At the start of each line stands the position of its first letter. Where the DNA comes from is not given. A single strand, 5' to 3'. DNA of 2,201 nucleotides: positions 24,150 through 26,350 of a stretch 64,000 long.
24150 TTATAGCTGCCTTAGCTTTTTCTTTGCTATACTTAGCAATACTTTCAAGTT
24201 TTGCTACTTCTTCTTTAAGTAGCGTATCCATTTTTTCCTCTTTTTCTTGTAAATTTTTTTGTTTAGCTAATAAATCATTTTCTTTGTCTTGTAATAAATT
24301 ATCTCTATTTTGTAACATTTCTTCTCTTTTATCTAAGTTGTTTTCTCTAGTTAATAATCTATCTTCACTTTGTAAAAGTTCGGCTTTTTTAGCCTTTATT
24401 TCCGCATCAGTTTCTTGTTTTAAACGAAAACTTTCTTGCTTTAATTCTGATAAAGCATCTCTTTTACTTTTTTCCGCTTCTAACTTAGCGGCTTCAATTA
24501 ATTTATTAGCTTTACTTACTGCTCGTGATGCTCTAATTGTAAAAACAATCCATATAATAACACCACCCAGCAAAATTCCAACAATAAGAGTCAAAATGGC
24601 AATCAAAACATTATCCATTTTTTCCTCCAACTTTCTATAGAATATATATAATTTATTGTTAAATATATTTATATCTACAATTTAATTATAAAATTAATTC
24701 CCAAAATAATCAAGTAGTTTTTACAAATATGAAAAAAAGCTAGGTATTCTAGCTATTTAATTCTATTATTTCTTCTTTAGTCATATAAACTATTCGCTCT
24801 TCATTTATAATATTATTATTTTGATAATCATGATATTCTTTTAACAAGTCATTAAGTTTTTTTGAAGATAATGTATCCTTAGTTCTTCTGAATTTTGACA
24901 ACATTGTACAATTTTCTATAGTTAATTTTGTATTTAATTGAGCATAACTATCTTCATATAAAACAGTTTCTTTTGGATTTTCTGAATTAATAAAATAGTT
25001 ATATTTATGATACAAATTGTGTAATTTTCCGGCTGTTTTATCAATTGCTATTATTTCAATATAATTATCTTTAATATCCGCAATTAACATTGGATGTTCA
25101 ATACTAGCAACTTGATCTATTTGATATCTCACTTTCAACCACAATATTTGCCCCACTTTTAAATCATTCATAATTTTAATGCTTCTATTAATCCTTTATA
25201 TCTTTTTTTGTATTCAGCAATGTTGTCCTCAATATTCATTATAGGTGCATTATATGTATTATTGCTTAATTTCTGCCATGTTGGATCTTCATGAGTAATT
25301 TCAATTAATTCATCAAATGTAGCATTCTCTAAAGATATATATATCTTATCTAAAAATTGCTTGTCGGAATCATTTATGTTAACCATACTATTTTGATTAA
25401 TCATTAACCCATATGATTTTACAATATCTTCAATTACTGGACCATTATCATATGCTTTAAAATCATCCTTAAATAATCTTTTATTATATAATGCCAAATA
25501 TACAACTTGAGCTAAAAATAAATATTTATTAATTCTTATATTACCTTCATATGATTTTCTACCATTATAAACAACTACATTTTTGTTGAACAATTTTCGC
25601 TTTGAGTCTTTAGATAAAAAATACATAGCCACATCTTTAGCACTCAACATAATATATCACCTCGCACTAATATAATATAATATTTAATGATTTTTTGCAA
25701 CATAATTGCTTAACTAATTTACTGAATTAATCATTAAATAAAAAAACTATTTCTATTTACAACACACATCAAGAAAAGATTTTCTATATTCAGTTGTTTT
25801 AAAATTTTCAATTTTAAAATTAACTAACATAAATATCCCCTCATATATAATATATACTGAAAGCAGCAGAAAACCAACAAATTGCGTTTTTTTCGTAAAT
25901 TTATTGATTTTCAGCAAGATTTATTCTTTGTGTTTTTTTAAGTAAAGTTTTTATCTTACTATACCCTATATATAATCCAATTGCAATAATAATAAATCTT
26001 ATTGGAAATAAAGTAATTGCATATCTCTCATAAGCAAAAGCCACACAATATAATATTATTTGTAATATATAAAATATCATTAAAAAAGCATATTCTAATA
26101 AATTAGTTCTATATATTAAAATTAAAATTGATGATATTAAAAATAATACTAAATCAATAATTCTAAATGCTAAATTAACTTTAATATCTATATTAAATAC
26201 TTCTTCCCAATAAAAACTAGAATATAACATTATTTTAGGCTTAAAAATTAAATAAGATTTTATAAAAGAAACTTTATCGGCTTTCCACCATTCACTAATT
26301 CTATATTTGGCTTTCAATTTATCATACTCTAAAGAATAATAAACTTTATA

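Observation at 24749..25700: Compact Panacea-domain (DUF4065) two-gene module inserted between rny and the cell-wall polysaccharide locus, partnered with an unclassifiable 140-aa protein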

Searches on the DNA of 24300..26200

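Call 61: search_rna_families(source=window, start=24300, end=26200, threshold=evalue, max_evalue=1)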
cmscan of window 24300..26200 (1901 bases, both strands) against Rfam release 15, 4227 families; matches with E-value up to 1: 0.
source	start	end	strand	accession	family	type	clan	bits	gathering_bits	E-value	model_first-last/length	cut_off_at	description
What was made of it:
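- Rfam gives no match (call 61).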
